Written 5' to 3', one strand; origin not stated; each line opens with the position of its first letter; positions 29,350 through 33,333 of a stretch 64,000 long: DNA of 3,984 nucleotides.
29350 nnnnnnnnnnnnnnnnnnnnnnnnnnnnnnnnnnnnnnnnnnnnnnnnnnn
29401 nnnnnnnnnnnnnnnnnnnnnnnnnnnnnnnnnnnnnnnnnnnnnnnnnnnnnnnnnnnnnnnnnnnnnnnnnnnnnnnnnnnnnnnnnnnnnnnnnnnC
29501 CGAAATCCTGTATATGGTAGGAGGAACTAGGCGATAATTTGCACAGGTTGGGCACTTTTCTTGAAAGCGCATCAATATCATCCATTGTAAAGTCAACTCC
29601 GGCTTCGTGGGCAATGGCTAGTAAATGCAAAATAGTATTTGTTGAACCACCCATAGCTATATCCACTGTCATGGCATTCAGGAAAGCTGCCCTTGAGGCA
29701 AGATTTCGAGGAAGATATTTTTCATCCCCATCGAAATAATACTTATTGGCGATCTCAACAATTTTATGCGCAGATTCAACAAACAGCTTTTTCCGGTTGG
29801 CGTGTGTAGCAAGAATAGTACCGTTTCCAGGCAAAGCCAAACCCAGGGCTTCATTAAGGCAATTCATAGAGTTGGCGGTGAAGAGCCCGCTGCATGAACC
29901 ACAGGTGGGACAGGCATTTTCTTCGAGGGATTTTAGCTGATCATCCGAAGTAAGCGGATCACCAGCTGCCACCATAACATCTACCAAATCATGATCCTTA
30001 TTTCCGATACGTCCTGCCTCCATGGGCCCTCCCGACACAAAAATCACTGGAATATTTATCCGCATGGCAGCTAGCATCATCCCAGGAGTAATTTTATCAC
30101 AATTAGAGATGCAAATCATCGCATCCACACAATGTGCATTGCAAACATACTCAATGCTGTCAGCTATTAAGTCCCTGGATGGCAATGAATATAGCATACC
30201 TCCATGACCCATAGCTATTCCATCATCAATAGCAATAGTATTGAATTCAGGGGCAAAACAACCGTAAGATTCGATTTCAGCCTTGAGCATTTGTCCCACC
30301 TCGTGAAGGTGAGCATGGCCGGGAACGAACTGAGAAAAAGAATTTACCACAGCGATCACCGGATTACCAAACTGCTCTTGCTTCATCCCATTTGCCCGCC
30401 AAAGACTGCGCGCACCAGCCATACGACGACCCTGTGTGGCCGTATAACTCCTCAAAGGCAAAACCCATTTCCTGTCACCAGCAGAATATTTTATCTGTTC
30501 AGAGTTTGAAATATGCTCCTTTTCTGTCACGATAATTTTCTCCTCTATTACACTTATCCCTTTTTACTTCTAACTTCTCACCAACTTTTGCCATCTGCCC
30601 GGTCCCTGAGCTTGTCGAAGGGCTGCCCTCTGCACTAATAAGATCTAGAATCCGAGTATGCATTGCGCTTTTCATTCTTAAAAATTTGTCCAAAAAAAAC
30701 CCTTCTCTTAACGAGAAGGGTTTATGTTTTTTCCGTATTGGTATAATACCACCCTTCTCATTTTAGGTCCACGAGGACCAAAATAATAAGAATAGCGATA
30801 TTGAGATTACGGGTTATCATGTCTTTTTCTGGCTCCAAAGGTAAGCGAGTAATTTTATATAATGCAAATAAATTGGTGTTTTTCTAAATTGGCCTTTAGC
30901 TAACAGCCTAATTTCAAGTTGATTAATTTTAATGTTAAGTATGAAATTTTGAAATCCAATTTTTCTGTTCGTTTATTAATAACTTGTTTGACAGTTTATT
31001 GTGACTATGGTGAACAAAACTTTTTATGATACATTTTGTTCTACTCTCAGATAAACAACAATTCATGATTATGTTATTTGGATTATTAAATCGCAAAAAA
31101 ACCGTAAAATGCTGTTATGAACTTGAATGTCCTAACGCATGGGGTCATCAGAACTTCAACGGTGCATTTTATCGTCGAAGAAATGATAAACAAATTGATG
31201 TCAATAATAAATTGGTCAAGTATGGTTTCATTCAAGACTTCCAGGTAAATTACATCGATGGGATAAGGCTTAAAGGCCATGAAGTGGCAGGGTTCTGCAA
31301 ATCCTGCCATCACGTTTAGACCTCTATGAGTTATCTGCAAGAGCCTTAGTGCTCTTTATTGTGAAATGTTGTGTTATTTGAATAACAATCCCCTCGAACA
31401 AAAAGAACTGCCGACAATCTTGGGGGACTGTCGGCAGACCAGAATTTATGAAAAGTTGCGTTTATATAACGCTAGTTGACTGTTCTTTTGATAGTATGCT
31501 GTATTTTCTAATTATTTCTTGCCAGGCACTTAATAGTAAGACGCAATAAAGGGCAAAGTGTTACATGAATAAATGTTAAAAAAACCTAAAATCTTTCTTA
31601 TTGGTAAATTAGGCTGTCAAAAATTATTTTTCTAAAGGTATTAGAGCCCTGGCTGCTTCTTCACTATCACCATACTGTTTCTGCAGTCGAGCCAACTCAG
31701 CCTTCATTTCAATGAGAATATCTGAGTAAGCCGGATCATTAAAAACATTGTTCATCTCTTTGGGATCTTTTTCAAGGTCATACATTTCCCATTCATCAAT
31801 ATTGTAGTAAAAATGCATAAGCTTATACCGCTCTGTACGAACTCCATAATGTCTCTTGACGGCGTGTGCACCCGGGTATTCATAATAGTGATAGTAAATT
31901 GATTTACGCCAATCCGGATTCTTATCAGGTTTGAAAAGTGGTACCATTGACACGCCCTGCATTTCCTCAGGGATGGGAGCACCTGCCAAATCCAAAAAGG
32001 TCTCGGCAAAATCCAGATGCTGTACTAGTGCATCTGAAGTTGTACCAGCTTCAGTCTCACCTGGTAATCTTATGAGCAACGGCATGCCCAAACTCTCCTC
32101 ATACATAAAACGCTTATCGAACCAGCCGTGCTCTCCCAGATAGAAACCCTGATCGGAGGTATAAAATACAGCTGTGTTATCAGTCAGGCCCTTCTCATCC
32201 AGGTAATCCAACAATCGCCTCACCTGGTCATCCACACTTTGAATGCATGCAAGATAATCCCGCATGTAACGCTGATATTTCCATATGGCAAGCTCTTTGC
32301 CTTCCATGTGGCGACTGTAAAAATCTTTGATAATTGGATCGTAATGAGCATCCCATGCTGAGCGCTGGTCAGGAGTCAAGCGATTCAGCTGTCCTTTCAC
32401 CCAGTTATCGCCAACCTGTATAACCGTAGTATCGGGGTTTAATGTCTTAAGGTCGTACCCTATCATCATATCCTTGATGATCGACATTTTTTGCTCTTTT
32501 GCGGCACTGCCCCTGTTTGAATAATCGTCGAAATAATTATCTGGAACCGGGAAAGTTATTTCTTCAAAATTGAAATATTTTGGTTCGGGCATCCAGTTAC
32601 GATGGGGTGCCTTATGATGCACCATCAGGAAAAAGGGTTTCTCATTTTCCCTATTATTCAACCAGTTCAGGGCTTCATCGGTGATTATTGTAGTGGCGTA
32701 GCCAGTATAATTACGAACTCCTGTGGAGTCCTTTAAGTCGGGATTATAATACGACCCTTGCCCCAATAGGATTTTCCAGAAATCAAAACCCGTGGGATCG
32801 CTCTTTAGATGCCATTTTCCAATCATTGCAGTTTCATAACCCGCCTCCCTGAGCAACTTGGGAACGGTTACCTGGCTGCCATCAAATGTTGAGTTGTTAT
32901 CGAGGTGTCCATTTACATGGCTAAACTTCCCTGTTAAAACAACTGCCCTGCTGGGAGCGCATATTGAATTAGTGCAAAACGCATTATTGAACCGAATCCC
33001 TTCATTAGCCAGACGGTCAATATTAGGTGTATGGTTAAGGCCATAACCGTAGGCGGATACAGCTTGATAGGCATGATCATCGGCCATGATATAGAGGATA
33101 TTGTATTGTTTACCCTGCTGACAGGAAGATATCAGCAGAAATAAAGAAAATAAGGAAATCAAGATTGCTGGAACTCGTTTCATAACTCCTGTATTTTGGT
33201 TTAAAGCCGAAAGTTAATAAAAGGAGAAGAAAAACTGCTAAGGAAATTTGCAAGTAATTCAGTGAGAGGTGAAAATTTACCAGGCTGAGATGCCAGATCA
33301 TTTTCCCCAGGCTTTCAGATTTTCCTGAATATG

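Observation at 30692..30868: Leader-peptide transcription attenuator in front of ilvDBNC-leuACDB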

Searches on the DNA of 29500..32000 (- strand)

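Call 3: search_rna_families(source=window, start=29500, end=32000, threshold=evalue, max_evalue=10, show_alignments=3)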
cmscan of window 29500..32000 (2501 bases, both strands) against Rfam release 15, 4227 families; matches with E-value up to 10: 8.
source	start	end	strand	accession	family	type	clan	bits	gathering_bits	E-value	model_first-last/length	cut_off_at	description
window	30692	30783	-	RF02713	MCS4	Gene; sRNA;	-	28.6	56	0.21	1-123/123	no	Mycoplasma sRNA MCS4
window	30692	30803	-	RF01859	Phe_leader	Cis-reg; leader;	-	27.7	55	0.074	1-125/125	no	Phenylalanine leader peptide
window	30653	30733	+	RF01772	rnk_pseudo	Cis-reg; leader;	-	25.2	55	0.2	1-108/108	no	Pseudomonas rnk leader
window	30636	30728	+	RF02713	MCS4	Gene; sRNA;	-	22.5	56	3.1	1-123/123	no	Mycoplasma sRNA MCS4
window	31001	31066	+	RF00331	snoZ169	Gene; snRNA; snoRNA; CD-box;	-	20.5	55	3.2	1-69/69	no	Small nucleolar RNA Z169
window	30689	30800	-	RF01771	rnk_leader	Cis-reg; leader;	-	20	50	3.4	1-109/109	no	Enterobacteria rnk leader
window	31707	31819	+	RF01429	snoR130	Gene; snRNA; snoRNA; CD-box;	-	19.9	40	2.1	1-122/122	no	small nucleolar RNA snoR130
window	31638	31666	-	RF01141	sR18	Gene; snRNA; snoRNA; CD-box;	-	14.9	45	3.5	1-56/56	no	Small nucleolar RNA sR18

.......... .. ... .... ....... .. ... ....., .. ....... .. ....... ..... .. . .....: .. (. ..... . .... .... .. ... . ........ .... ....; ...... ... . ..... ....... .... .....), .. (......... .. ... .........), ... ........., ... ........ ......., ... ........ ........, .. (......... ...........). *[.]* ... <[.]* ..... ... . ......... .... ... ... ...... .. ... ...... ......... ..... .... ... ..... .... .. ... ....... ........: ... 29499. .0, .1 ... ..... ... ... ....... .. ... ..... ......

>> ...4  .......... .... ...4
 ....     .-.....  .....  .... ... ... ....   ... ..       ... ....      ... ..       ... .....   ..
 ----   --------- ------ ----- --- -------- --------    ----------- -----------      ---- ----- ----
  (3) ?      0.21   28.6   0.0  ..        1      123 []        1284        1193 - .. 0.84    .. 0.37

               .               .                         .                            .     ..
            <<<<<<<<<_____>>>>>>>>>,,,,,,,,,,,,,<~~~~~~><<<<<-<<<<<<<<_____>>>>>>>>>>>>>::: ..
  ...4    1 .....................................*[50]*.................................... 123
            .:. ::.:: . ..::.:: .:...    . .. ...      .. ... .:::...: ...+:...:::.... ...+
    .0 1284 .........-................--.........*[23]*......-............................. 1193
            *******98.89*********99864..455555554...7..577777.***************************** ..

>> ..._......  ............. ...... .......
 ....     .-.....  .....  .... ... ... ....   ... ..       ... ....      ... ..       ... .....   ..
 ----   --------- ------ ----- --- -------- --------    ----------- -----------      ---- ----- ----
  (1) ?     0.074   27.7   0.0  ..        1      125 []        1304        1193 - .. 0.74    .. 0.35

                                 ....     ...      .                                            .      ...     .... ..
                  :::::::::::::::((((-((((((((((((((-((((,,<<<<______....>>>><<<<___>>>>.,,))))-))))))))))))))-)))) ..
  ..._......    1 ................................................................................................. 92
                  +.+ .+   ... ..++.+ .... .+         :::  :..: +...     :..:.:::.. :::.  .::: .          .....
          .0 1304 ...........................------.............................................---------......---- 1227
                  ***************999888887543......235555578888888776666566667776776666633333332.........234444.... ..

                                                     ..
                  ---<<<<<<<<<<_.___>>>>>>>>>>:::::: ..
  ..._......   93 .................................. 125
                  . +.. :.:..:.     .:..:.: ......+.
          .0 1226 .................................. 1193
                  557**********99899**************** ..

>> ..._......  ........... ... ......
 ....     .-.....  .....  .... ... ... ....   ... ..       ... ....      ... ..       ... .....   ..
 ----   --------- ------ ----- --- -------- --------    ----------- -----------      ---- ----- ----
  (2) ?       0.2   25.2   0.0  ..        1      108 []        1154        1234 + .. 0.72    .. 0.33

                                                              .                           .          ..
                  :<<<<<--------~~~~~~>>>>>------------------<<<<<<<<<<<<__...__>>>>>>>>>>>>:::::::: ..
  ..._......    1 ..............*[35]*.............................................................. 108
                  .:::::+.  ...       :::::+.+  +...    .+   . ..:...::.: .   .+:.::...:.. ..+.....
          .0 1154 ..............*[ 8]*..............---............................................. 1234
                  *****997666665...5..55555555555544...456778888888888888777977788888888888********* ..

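Call 45: search_rna_families(sources=[L002, L007, L011, L015, L018, L022, L026, L027, L028, L030, L032, L034, L036, L039, L040, L049, L061, L070, L075, L078], threshold=gathering)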
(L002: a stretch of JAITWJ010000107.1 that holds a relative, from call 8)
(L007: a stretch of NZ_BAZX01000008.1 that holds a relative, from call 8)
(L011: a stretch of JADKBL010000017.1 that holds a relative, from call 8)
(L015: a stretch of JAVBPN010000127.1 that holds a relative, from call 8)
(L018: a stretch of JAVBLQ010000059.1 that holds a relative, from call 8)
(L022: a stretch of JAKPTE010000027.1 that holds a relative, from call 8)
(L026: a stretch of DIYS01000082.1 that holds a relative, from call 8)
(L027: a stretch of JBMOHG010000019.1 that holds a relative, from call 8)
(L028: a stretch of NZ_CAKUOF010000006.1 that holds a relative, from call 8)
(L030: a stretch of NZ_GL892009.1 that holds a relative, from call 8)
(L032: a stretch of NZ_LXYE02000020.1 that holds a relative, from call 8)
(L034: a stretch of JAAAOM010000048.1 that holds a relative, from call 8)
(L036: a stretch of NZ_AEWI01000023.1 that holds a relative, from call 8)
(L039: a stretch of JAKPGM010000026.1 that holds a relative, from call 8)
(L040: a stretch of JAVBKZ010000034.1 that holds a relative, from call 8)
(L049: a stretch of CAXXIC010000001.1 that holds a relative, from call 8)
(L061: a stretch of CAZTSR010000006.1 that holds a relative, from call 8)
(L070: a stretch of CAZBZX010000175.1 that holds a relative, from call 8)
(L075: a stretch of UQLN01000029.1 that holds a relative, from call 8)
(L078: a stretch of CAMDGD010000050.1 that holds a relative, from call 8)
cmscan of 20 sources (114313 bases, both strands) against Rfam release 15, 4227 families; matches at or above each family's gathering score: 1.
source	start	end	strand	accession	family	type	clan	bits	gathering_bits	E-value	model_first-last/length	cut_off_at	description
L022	2070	2177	+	RF04183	Bacteroidales_small_SRP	Gene;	CL00003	104.1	55.2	1.6e-20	1-107/107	no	Bacteroidales small SRP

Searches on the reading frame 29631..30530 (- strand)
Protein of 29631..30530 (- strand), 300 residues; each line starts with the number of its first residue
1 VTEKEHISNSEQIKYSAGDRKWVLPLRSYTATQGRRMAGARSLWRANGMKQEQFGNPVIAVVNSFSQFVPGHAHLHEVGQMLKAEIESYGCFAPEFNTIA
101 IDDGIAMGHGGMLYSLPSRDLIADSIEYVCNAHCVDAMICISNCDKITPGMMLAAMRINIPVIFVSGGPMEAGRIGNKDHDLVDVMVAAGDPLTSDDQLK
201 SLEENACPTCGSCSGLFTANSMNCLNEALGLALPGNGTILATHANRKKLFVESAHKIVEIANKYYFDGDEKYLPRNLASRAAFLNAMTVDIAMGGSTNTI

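Call 8: find_related_loci(query=window:29631-30530:-, collection=genome_contigs, flank=2500)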
Query window:29631-30530:- (300 aa) in genome_contigs; peptide patterns used: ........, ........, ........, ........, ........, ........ (x = any residue, [..] = any of these).
600 stretches matched a pattern (row limit reached: there are more); 584 encode a relative of the query (tblastn E <= 1e-3); the best 80 are kept; 80 distinct loci.
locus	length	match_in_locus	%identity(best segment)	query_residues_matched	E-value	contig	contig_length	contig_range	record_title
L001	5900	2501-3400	70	1-300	1e-150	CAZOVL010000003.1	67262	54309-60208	MAG TPA_asm: uncultured Bacteroides sp. isolate binchicken_co157_116 genome assembly, contig: NODE_642_length_67262_cov_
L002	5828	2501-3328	77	25-300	5e-150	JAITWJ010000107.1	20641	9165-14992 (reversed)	MAG: Bacteroidales bacterium isolate TD116_bin80 k119_214758, whole genome shotgun sequence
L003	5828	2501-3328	76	25-300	2e-149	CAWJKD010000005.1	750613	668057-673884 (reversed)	MAG: uncultured Bacteroidetes bacterium isolate MFD05942.bin.1.169 genome assembly, contig: contig_3985, whole genome sh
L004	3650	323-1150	76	25-300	2e-151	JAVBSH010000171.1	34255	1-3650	MAG: Bacteroidales bacterium isolate EPI_MAG_00218 c_000006307847, whole genome shotgun sequence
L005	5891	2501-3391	72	3-300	3e-149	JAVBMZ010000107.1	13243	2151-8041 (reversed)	MAG: Bacteroidales bacterium isolate EPI_MAG_00065 c_000004947615, whole genome shotgun sequence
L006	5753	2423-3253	76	24-300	3e-149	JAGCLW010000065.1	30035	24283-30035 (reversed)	MAG: Paludibacteraceae bacterium isolate RGIG9910 Yak_Rectum-5__c1011301, whole genome shotgun sequence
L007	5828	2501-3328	77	25-300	5e-149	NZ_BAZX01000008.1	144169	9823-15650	Marinifilum fragile JCM 15579, whole genome shotgun sequence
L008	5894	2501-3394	70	1-300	7e-149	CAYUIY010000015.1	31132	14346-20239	MAG TPA_asm: uncultured Dysgonomonadaceae bacterium isolate binchicken_co12_213 genome assembly, contig: NODE_1435_lengt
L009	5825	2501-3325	77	26-300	1e-148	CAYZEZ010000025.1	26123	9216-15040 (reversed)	MAG TPA_asm: uncultured Bacteroides sp. isolate binchicken_co150_186 genome assembly, contig: NODE_3958_length_26123_cov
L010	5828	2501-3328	77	25-300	1e-148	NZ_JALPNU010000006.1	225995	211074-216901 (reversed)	Marinifilum sp. D714 scaffold_6_length=225996, whole genome shotgun sequence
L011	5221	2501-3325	76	26-300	4e-149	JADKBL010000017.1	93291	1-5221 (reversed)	MAG: Bacteroidetes bacterium isolate Mari_18-Q3-R65-66_MAXAC.224 tig00013143-10-930060, whole genome shotgun sequence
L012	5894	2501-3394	70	1-300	9e-149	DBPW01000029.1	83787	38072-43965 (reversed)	MAG TPA_asm: Bacteroidales bacterium UBA1410 UBA1410_contig_8376, whole genome shotgun sequence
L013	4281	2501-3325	76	26-300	4e-150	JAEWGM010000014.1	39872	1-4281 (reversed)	MAG: Bacteroidetes bacterium isolate OH_PBlB_29 k127_1100547, whole genome shotgun sequence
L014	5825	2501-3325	75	26-300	4e-148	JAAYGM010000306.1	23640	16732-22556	MAG: Bacteroidales bacterium isolate AS09scLD_223 399231_AS09, whole genome shotgun sequence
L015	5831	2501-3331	76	24-300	4e-148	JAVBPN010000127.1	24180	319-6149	MAG: Bacteroidales bacterium isolate EPI_MAG_00140 c_000002928855, whole genome shotgun sequence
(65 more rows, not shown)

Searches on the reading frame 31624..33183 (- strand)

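Call 6: search_protein_families(library=ncbifam, proteins=[window:31624-33183:-], max_evalue=1e-10)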
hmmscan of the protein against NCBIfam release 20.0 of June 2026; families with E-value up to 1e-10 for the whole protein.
window:31624-33183:- (519 aa): 4 families
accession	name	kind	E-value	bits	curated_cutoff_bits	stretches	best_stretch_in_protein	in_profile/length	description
NF010322.0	PRK13759.1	equivalog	1.2e-67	228.5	481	2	277-506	238-462/486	arylsulfatase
TIGR03417.1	chol_sulfatase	equivalog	3.7e-50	171.2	433.45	2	290-498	235-437/500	choline-sulfatase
NF045661.1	HdlasePehA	equivalog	1.9e-47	162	900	2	292-496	264-480/506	phosphoric/sulfuric ester hydrolase PehA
NF052527.1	Mn_arylsulf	exception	1.6e-38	132.9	850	2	301-502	258-453/479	manganese-dependent arylsulfatase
